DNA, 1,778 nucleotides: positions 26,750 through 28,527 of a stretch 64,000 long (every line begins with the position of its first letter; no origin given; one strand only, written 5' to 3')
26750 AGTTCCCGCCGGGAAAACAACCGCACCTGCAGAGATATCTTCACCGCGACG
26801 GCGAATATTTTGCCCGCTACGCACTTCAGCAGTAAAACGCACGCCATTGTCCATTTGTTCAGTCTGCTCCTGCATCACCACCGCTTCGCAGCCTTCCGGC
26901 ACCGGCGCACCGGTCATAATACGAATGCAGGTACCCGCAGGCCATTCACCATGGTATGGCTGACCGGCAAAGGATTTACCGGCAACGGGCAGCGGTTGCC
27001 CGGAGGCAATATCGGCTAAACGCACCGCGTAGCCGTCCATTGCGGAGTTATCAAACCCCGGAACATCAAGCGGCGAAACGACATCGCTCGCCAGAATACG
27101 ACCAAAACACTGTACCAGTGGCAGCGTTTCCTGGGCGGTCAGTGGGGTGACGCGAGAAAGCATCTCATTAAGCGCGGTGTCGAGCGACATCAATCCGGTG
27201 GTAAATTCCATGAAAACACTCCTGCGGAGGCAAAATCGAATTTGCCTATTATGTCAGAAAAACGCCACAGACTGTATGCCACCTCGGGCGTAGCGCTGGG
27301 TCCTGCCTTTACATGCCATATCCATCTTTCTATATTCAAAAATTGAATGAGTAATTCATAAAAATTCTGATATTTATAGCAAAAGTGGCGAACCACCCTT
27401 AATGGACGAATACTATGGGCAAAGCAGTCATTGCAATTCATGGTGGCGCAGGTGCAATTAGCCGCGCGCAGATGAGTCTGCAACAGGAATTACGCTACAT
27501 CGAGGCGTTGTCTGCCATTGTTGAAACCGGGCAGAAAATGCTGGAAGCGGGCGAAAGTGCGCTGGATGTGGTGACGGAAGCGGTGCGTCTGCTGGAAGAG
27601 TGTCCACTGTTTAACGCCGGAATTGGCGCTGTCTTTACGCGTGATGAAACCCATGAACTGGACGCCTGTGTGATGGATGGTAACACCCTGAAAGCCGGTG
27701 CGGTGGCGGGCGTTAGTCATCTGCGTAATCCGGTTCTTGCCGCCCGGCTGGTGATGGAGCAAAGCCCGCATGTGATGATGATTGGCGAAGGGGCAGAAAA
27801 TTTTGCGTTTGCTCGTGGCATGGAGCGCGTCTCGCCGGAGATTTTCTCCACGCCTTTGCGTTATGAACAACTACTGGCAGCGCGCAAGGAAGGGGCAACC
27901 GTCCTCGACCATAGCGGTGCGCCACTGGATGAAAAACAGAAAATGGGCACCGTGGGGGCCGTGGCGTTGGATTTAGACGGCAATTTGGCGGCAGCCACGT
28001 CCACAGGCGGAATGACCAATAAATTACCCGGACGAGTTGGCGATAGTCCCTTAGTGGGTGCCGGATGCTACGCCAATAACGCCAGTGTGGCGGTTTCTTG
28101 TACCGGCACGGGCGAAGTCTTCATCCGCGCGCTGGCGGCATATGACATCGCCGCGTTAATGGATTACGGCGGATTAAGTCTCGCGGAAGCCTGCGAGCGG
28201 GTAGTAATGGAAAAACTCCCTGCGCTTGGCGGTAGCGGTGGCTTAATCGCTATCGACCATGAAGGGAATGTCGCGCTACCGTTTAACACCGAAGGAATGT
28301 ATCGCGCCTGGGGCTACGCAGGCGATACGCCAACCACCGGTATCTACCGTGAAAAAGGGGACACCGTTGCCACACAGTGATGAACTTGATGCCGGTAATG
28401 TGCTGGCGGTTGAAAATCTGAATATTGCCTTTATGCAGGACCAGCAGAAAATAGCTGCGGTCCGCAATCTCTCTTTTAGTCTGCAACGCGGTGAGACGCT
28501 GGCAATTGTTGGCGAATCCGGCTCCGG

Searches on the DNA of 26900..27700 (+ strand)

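Call 5: search_dna_similar(query=window:26900-27700:+, collection=ecoli_genomes, mode=near, max_rows=10, rows=spread)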
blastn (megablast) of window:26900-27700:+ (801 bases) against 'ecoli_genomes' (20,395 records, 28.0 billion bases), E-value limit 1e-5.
Records with a match: 5426; places in all: 5427; records where one place covers at least 80% of the query: 5426.
Genomes with a match: 5426 of 5426; with a place that covers at least 80% of the query: 5426. Places per genome that has any: lowest 1, median 1, highest 2. On chromosomes: 5422 places; on plasmids: 5.
Best place of each record, by identity: >=99% 2898; 95-99% 2528.
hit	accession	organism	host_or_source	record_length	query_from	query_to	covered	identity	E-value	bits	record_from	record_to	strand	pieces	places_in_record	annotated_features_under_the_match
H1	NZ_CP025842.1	Escherichia coli strain 720632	Homo sapiens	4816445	1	801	100%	100.0%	0e+0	1480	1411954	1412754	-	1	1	moeA: molybdopterin molybdotransferase MoeA | iaaA: beta-aspartyl-peptidase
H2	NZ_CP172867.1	Escherichia coli strain 35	Bos taurus taurus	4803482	1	801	100%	100.0%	0e+0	1480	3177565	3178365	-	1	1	moeA: molybdopterin molybdotransferase MoeA | iaaA: beta-aspartyl-peptidase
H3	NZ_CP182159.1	Escherichia coli strain CUPF12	Pig Feces, Farm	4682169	1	801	100%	99.9%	0e+0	1474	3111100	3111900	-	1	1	moeA: molybdopterin molybdotransferase MoeA | iaaA: beta-aspartyl-peptidase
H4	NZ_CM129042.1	Escherichia coli strain 400660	Homo sapiens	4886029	1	801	100%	99.3%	0e+0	1447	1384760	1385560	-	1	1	moeA: molybdopterin molybdotransferase MoeA | iaaA: beta-aspartyl-peptidase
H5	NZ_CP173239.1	Escherichia coli strain SRY206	Homo sapiens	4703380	1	801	100%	99.1%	0e+0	1441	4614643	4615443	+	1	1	moeA: molybdopterin molybdotransferase MoeA | iaaA: beta-aspartyl-peptidase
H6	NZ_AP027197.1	Escherichia coli strain 02E060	Homo sapiens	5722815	1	801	100%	98.9%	0e+0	1430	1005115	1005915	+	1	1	moeA: molybdopterin molybdotransferase MoeA | iaaA: beta-aspartyl-peptidase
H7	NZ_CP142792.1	Escherichia coli strain SX48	Sheep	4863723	1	801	100%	98.6%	0e+0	1419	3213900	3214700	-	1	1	moeA: molybdopterin molybdotransferase MoeA | iaaA: beta-aspartyl-peptidase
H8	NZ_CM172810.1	Escherichia coli strain FCI5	Homo sapiens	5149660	1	801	100%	98.5%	0e+0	1413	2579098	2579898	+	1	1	moeA: molybdopterin molybdotransferase MoeA | iaaA: beta-aspartyl-peptidase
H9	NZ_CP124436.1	Escherichia coli strain AVS0790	wastewater efflux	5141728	1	801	100%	98.1%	0e+0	1397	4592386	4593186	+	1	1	moeA: molybdopterin molybdotransferase MoeA | iaaA: beta-aspartyl-peptidase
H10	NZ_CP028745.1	Escherichia coli strain A30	Papio cynocephalus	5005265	14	801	98%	95.4%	0e+0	1256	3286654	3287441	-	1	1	moeA: molybdopterin molybdotransferase MoeA | iaaA: beta-aspartyl-peptidase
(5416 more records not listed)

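Call 42: get_annotated_region(hit=H10, flank=0)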
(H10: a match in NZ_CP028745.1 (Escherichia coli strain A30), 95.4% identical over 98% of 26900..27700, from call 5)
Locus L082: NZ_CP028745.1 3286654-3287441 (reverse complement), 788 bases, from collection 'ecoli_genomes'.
description: Escherichia coli strain A30 chromosome, complete genome
organism: Escherichia coli strain A30 (NCBI taxid 562)
replicon: chromosome; assembly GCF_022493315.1
host: Papio cynocephalus; source: feces; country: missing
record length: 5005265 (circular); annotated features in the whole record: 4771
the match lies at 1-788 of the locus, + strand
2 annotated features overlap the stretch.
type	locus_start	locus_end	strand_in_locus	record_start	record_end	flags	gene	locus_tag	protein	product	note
CDS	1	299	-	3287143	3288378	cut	moeA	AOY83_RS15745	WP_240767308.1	molybdopterin molybdotransferase MoeA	-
CDS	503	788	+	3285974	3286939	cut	iaaA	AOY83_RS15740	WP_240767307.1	beta-aspartyl-peptidase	-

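Call 43: get_annotated_region(hit=H9, flank=0)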
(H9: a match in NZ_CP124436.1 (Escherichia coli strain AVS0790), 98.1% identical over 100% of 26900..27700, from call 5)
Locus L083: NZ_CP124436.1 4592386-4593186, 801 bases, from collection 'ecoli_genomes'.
description: Escherichia coli strain AVS0790 chromosome, complete genome
organism: Escherichia coli strain AVS0790 (NCBI taxid 562)
replicon: chromosome; assembly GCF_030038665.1
host: -; source: wastewater efflux; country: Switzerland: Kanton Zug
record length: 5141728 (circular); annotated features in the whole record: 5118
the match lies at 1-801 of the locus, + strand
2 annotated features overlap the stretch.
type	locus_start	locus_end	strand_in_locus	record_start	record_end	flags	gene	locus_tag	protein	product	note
CDS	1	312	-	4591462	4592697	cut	moeA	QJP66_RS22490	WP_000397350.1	molybdopterin molybdotransferase MoeA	-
CDS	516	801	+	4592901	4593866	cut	iaaA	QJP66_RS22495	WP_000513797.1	beta-aspartyl-peptidase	-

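Call 44: get_annotated_region(hit=H8, flank=0)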
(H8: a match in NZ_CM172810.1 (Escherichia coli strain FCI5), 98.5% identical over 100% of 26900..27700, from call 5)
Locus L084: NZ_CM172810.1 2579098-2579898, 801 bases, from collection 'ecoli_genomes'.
description: Escherichia coli strain FCI5 chromosome, whole genome shotgun sequence
organism: Escherichia coli strain FCI5 (NCBI taxid 562)
replicon: chromosome; assembly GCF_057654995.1
host: Homo sapiens; source: urine; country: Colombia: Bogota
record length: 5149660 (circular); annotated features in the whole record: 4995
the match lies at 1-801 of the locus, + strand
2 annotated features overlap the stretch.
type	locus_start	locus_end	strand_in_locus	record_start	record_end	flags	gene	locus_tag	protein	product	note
CDS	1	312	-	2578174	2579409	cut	moeA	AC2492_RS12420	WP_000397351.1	molybdopterin molybdotransferase MoeA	-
CDS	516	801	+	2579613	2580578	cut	iaaA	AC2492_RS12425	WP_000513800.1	beta-aspartyl-peptidase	-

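Call 45: get_annotated_region(hit=H7, flank=0)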
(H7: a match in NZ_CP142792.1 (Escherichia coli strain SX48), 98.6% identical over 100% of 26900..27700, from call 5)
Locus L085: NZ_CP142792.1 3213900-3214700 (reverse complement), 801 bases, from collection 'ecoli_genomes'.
description: Escherichia coli strain SX48 chromosome, complete genome
organism: Escherichia coli strain SX48 (NCBI taxid 562)
replicon: chromosome; assembly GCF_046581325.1
host: Sheep; source: anal swab; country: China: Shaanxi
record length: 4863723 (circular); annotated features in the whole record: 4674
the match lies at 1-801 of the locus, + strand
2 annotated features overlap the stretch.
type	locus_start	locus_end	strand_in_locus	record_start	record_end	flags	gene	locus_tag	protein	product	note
CDS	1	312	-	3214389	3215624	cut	moeA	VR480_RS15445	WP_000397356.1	molybdopterin molybdotransferase MoeA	-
CDS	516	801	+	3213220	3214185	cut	iaaA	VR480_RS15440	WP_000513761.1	beta-aspartyl-peptidase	-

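Call 46: get_annotated_region(hit=H6, flank=0)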
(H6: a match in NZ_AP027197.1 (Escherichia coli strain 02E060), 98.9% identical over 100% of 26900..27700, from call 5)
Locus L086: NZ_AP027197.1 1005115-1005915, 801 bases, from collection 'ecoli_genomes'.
description: Escherichia coli strain 02E060 chromosome, complete genome
organism: Escherichia coli strain 02E060 (NCBI taxid 562)
replicon: chromosome; assembly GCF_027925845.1
host: Homo sapiens; source: missing; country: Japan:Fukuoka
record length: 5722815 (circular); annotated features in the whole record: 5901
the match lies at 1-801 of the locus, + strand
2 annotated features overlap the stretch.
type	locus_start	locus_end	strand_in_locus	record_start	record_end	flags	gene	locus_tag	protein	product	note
CDS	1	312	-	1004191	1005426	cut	moeA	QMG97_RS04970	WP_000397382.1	molybdopterin molybdotransferase MoeA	-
CDS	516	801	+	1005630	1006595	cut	iaaA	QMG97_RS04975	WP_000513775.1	beta-aspartyl-peptidase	-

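Call 71: search_rna_families(source=window, start=27100, end=27520, threshold=evalue, max_evalue=1)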
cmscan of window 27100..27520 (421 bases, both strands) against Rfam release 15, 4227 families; matches with E-value up to 1: 0.
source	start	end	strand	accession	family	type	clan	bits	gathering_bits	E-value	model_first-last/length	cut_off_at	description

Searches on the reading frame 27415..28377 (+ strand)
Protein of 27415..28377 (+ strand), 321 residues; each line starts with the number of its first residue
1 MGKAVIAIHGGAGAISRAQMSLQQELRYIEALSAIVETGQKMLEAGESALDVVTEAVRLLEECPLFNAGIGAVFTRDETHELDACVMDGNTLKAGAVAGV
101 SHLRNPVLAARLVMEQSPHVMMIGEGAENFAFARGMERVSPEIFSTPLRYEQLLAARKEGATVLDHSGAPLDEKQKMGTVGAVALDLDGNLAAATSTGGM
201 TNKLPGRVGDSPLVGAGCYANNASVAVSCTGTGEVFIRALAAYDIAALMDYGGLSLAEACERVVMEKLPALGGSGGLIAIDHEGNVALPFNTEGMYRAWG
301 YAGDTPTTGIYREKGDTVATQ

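Call 9: find_related_loci(query=window:27415-28377:+, collection=genome_contigs, flank=2500)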
Query window:27415-28377:+ (321 aa) in genome_contigs; peptide patterns used: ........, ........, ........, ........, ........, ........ (x = any residue, [..] = any of these).
600 stretches matched a pattern (row limit reached: there are more); 593 encode a relative of the query (tblastn E <= 1e-3); the best 80 are kept; 80 distinct loci.
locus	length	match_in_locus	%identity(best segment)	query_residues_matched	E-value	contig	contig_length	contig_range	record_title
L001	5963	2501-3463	97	1-321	0e+0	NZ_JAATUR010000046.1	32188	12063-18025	Escherichia coli strain SCPM-O-B-8794 46length=32188, whole genome shotgun sequence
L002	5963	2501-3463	96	1-321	0e+0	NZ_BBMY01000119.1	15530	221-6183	Escherichia albertii NBRC 107761 = DSM 17582 strain NBRC 107761, whole genome shotgun sequence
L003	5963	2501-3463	90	1-321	0e+0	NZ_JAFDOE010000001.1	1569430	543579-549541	Citrobacter sp. FP75 contig1, whole genome shotgun sequence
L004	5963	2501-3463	91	1-321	0e+0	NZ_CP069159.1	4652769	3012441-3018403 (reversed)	Citrobacter sp. R56 chromosome, complete genome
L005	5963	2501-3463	90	1-321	0e+0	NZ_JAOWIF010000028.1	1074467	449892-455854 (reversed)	Citrobacter sp. Cu233 218, whole genome shotgun sequence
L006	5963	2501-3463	90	1-321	0e+0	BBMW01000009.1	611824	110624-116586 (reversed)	Citrobacter werkmanii NBRC 105721 DNA, contig: CIWKM09, whole genome shotgun sequence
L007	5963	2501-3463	88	1-321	0e+0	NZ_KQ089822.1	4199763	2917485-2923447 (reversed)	Citrobacter sp. MGH106 aetzL-supercont1.1, whole genome shotgun sequence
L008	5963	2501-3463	90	1-321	0e+0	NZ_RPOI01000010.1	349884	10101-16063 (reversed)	Citrobacter youngae strain CCUG 30791 citrobacter_youngae_CCUG30791T_0000010, whole genome shotgun sequence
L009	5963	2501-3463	89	1-321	0e+0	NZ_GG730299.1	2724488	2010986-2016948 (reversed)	Citrobacter youngae ATCC 29220 Scfld0, whole genome shotgun sequence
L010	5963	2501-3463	90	1-321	0e+0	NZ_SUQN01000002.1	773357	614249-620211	Citrobacter gillenii strain UMG736 UMG736_2, whole genome shotgun sequence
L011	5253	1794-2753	87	1-321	0e+0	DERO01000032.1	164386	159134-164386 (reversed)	MAG TPA_asm: Leclercia adecarboxylata isolate UBA3338 UBA3338_contig_228, whole genome shotgun sequence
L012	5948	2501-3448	85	1-317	5e-179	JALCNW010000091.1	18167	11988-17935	MAG: Enterobacter sp. isolate UW_MP_ENTER5_1 Ga0455787_00822, whole genome shotgun sequence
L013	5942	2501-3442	84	1-315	1e-174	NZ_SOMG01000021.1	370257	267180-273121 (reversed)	Lelliottia nimipressuralis strain 51 GCID_CRU_0002_NODE_4.ctg_1, whole genome shotgun sequence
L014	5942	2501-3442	84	1-315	9e-174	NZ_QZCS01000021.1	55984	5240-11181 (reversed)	Enterobacter chuandaensis strain 090028 21, whole genome shotgun sequence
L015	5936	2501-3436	83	1-313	8e-173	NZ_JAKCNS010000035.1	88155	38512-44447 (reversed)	Kluyvera intermedia strain INSAq229 Aq229_contig_36, whole genome shotgun sequence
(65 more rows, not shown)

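Call 38: find_homologous_proteins(query=window:27415-28377:+, max_evalue=1e-100)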
Query window:27415-28377:+ (321 aa): 3529 proteins with E <= 1e-100 among 8000 candidates; the best 120 are listed.
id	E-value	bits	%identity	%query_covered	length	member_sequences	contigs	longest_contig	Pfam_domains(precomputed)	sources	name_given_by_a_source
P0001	3.9e-204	695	100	100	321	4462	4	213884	PF01112.24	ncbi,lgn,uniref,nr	ncbi:beta-aspartyl-peptidase [Escherichia coli]|uniref:beta-aspartyl-peptidase n=1 Tax=Escherichia c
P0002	3.9e-192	655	96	100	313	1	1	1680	PF01112.24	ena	-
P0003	2.7e-190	649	95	100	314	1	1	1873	PF01112.24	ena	-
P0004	5.4e-189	645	96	100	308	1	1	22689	PF01112.24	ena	-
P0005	8.6e-189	644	96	100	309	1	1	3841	PF01112.24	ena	-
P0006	5.9e-188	641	95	100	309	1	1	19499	PF01112.24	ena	-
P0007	3.1e-186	636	90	100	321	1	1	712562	PF01112.24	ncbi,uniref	ncbi:beta-aspartyl-peptidase [Citrobacter youngae]|uniref:beta-aspartyl-peptidase n=1 Tax=Citrobacte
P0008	6.4e-186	635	90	100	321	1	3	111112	PF01112.24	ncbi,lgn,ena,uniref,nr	ncbi:beta-aspartyl-peptidase [Citrobacter sp. Igbk 16]|uniref:beta-aspartyl-peptidase n=1 Tax=Citrob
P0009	7.0e-186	635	91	100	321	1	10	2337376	PF01112.24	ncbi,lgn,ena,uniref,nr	ncbi:TPA: beta-aspartyl-peptidase [Citrobacter youngae]|uniref:beta-aspartyl-peptidase n=1 Tax=Citro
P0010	7.6e-186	635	90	100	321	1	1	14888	PF01112.24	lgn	-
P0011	1.2e-185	634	90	100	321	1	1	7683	PF01112.24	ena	-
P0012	1.7e-185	633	90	100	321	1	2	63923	PF01112.24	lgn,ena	-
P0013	2.1e-185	633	91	100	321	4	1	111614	PF01112.24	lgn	-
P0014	2.7e-185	633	90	100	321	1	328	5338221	PF01112.24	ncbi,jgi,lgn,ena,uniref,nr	ncbi:beta-aspartyl-peptidase [Citrobacter freundii]|uniref:Isoaspartyl peptidase n=4 Tax=Citrobacter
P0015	2.7e-185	633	90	100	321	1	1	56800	PF01112.24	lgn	-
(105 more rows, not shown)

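Call 74: search_protein_families(proteins=[L006:1521-2306:+], library=ncbifam)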
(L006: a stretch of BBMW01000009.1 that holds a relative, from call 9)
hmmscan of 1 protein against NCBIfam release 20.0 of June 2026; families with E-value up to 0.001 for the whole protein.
L006:1521-2306:+ (262 aa): 12 families
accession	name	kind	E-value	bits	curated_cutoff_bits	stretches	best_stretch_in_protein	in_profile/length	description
NF053581.1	ANT_3pp_Ic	exception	7.2e-115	383.1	545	1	1-261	1-261/265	aminoglycoside nucleotidyltransferase ANT(3'')-Ic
NF045972.1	ANT_3pp_I_Serra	equivalog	1.6e-108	362.4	500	1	4-261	3-260/261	ANT(3'')-I family aminoglycoside adenylyltransferase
NF010309.0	PRK13746.1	subfamily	2.3e-107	358.2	193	1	1-261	1-261/263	aminoglycoside adenylyltransferase family protein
NF012135.0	ANT_3pp_9_crypt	exception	2.9e-95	318.8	560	1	1-258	1-258/262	cryptic aminoglycoside nucleotidyltransferase ANT(3'')/ANT(9)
NF012157.0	ANT_3pp_I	equivalog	5.5e-93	310.9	375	1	9-261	3-255/256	AadA family aminoglycoside 3''-O-nucleotidyltransferase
NF033127.1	ANT_3pp_AadA3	exception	3.8e-75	252.7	595.5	1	9-260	4-255/258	ANT(3'')-Ia family aminoglycoside nucleotidyltransferase AadA3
NF033126.1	ANT_3pp_AadA1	exception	9.1e-75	251.5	587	1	12-260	7-255/258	ANT(3'')-Ia family aminoglycoside nucleotidyltransferase AadA1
NF051468.1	ANT_AadA37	exception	2.1e-74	249.9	550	1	4-232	7-236/265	ANT(3'')-I family aminoglycoside nucleotidyltransferase AadA37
NF012212.1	ANT_9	subfamily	1.4e-67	227.6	340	1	9-257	2-248/249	aminoglycoside nucleotidyltransferase ANT(9)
NF033220.1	ANT_3pp_II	equivalog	1.6e-56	191.5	400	1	12-261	6-254/258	ANT(3'')-II family aminoglycoside nucleotidyltransferase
NF045909.1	ANT_9_Ic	equivalog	2.9e-42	144.7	505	1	11-241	10-239/259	aminoglycoside nucleotidyltransferase ANT(9)-Ic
NF047752.1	MntA_antitoxin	equivalog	0.00017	21.4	60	1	26-61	5-40/106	type VII toxin-antitoxin system MntA family adenylyltransferase antitoxin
